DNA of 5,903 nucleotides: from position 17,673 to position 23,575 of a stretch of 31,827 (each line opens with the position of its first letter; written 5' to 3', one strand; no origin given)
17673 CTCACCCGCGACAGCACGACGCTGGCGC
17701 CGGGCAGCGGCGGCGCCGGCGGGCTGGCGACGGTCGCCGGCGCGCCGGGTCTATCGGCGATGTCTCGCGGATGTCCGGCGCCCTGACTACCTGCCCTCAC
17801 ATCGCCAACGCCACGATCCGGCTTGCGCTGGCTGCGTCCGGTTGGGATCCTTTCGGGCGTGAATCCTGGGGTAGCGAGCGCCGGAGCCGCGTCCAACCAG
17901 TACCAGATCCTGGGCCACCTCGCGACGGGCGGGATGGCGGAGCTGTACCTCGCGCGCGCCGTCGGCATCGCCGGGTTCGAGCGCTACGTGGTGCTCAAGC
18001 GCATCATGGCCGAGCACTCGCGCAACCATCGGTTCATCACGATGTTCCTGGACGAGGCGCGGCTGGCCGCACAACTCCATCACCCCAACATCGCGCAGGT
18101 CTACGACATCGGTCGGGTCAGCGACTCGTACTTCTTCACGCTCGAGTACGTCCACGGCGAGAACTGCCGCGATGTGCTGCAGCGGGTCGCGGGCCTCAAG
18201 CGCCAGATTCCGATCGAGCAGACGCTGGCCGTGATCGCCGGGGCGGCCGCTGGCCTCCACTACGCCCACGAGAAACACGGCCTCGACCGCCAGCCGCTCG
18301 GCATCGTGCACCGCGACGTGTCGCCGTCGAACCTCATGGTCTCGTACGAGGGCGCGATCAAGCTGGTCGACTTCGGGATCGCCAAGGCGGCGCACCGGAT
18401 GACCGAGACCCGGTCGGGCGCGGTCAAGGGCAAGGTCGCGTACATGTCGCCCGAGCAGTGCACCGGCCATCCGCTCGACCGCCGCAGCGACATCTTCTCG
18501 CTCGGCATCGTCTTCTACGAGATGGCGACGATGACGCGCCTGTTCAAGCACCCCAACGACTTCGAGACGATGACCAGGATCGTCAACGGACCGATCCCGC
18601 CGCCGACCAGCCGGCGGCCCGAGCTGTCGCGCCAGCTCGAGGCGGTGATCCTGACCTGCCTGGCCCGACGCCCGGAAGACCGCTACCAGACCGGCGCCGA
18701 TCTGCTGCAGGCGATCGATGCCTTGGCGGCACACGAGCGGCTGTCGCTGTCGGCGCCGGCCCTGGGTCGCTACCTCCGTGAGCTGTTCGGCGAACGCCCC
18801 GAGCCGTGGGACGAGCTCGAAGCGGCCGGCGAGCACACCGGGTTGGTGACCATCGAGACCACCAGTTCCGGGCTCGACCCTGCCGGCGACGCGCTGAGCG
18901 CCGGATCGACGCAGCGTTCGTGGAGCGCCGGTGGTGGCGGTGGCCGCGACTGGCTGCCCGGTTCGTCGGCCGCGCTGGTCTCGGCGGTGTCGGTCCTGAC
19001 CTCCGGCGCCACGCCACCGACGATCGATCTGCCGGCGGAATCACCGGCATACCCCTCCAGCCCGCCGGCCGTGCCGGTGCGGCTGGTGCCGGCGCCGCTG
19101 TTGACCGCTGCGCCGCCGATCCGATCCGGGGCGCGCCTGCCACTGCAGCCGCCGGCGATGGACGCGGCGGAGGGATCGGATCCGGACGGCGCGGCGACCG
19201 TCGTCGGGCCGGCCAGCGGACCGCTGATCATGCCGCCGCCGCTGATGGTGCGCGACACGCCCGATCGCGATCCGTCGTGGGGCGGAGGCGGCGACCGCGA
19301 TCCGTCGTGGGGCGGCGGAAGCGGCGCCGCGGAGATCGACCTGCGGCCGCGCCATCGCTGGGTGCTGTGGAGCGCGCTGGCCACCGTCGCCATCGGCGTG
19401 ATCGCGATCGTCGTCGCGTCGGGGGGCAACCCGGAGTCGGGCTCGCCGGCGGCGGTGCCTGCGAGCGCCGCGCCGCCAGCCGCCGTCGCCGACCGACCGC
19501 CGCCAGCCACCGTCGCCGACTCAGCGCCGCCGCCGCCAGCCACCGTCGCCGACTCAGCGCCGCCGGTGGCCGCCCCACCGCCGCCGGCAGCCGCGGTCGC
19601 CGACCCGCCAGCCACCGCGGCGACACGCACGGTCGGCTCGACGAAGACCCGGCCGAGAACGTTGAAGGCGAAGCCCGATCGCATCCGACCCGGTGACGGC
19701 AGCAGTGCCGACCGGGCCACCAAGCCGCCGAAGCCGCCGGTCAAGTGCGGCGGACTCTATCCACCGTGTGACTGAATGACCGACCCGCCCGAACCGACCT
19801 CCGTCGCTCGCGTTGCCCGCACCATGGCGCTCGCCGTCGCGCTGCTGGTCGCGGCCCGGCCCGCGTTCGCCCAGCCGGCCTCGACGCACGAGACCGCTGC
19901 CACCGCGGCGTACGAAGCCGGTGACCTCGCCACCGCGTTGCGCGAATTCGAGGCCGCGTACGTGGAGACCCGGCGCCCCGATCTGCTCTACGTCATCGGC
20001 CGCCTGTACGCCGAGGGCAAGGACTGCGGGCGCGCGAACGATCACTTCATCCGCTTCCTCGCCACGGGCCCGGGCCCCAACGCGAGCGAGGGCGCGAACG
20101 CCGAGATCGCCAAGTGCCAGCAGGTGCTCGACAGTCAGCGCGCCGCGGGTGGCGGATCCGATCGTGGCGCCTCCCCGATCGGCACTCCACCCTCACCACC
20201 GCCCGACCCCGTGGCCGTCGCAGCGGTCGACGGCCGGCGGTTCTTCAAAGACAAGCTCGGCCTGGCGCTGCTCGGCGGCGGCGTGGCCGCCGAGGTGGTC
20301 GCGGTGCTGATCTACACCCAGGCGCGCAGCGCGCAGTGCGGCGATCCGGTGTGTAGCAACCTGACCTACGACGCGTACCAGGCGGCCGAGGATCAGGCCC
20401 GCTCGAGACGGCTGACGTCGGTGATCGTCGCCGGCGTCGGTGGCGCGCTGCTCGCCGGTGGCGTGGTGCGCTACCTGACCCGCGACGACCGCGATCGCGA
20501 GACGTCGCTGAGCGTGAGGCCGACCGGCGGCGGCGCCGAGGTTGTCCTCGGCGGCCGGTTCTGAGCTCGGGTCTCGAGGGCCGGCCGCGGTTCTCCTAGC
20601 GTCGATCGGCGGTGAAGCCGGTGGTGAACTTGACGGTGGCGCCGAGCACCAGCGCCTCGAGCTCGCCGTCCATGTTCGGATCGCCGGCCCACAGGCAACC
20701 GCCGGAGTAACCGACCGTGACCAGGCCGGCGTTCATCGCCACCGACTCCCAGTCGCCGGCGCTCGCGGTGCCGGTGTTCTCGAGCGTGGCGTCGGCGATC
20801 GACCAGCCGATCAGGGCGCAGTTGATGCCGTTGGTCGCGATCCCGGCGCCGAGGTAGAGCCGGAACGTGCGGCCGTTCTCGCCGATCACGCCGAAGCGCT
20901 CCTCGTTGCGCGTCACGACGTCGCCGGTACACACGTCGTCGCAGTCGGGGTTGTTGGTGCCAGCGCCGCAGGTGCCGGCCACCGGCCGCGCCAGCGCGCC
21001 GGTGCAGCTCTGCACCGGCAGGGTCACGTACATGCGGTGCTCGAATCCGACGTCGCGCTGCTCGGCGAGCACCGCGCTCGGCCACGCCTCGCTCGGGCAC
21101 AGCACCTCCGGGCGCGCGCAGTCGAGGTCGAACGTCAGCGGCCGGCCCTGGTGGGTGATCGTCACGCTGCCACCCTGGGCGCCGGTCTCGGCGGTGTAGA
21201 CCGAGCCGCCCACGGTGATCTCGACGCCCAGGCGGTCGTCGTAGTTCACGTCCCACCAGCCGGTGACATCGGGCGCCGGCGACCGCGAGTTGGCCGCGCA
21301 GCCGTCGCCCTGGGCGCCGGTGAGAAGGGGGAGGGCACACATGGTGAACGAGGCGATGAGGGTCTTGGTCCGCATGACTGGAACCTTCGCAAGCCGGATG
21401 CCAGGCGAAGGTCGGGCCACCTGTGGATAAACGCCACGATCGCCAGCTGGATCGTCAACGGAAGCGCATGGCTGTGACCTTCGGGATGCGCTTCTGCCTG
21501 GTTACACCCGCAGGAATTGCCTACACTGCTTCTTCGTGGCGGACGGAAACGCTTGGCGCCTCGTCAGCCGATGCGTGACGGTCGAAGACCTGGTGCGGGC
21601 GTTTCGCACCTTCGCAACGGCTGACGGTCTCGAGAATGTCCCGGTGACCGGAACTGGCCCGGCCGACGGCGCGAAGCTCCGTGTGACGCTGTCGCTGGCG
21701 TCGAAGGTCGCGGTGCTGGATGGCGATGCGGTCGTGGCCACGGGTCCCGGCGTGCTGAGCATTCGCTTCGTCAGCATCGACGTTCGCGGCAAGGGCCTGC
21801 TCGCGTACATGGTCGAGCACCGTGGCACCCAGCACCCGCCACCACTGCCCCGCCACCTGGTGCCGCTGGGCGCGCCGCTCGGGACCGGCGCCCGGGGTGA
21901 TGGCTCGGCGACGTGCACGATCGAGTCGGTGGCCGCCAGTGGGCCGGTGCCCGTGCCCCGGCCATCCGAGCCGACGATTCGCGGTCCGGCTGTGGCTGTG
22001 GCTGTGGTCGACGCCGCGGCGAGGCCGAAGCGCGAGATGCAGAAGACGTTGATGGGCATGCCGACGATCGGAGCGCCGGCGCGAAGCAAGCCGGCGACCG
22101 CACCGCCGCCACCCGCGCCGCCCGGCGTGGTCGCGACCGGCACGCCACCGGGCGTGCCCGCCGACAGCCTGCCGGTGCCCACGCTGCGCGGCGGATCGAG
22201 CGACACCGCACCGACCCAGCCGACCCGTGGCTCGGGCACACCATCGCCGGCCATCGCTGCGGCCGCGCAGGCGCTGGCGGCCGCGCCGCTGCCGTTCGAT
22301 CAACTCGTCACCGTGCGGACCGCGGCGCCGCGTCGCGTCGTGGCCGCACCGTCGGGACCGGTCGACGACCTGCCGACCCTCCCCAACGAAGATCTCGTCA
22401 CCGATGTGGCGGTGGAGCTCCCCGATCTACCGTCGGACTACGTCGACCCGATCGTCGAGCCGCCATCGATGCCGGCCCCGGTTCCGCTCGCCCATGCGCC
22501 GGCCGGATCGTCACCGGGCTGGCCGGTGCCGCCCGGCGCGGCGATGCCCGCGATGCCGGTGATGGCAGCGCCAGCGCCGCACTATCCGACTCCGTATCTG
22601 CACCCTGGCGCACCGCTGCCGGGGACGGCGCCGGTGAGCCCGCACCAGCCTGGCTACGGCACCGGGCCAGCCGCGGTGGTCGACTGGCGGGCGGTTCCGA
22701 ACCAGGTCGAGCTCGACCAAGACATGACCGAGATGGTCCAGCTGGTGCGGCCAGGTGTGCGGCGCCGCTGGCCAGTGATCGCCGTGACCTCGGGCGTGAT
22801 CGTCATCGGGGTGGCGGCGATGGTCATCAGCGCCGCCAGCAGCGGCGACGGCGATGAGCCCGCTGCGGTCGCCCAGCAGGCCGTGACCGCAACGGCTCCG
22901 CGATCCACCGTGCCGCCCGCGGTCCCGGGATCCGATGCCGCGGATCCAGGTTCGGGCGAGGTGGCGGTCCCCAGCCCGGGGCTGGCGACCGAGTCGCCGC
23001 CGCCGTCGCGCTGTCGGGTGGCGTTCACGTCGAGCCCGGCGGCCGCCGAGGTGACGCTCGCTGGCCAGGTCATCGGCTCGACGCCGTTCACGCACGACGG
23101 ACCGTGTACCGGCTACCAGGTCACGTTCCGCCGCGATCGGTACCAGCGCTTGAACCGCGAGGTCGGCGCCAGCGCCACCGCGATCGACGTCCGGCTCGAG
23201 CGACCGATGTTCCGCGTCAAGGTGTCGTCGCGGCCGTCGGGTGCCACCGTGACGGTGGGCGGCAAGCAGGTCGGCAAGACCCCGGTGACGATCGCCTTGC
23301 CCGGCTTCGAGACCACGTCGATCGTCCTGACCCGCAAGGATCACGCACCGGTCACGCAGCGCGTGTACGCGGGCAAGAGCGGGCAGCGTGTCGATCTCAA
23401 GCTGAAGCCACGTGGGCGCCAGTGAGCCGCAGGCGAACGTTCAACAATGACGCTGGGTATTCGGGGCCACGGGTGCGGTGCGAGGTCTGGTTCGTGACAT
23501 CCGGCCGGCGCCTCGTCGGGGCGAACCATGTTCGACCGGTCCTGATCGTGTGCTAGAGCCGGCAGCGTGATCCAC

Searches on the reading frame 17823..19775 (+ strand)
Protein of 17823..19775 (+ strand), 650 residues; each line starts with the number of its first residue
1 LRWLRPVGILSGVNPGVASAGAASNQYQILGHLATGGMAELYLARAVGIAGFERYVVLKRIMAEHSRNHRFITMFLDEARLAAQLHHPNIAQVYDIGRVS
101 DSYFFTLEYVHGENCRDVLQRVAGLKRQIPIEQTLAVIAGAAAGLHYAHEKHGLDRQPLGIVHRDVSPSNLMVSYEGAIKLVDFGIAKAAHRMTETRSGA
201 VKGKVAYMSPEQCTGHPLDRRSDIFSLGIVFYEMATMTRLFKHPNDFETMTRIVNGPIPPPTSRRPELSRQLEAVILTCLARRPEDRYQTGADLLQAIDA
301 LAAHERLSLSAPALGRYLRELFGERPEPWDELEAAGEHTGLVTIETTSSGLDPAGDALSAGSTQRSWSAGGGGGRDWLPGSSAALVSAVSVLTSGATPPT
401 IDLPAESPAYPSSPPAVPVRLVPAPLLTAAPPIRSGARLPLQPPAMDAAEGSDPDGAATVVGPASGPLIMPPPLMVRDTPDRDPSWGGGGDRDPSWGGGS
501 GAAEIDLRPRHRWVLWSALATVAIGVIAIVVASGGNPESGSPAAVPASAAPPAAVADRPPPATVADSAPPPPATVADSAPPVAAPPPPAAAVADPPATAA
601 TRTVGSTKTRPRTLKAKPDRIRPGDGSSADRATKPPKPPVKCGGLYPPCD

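Call 12: search_protein_families(library=pfam, proteins=[window:17823-19775:+], max_evalue=0.001)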
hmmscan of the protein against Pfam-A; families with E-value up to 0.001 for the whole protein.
window:17823-19775:+ (650 aa): 3 families
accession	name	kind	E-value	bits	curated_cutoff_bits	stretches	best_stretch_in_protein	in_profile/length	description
PF00069.31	Pkinase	-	3.4e-37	128.7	31.7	1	32-289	6-253/263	Protein kinase domain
PF07714.23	PK_Tyr_Ser-Thr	-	1.9e-29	103.2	23.1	1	32-288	6-249/258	Protein tyrosine and serine/threonine kinase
PF01636.29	APH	-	4.9e-06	26.9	23.2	1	137-193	146-203/239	Phosphotransferase enzyme family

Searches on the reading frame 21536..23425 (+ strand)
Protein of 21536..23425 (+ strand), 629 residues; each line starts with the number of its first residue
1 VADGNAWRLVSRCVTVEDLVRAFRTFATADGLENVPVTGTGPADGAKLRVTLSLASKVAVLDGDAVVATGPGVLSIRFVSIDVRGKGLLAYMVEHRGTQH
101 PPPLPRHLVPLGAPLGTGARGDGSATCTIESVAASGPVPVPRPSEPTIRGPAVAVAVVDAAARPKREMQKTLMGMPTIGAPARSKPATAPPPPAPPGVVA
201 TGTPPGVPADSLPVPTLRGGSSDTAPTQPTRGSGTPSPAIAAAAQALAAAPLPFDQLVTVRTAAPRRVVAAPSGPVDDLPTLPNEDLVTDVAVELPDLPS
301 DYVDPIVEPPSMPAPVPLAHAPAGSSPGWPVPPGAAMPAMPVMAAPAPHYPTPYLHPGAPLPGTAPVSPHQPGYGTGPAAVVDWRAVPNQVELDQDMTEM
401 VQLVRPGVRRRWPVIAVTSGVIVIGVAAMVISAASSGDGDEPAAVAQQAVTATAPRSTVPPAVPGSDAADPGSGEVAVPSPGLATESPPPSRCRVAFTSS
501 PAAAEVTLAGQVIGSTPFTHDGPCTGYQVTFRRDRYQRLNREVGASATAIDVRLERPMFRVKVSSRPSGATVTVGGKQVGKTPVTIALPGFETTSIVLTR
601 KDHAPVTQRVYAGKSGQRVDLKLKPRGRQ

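Call 12: search_protein_families(library=pfam, proteins=[window:21536-23425:+], max_evalue=0.001)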
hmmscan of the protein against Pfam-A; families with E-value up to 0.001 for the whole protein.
window:21536-23425:+ (629 aa): 1 family
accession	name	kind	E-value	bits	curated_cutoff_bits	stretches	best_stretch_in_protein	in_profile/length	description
PF08308.17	PEGA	-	4.2e-17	62.2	20.8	2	561-624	4-68/71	PEGA domain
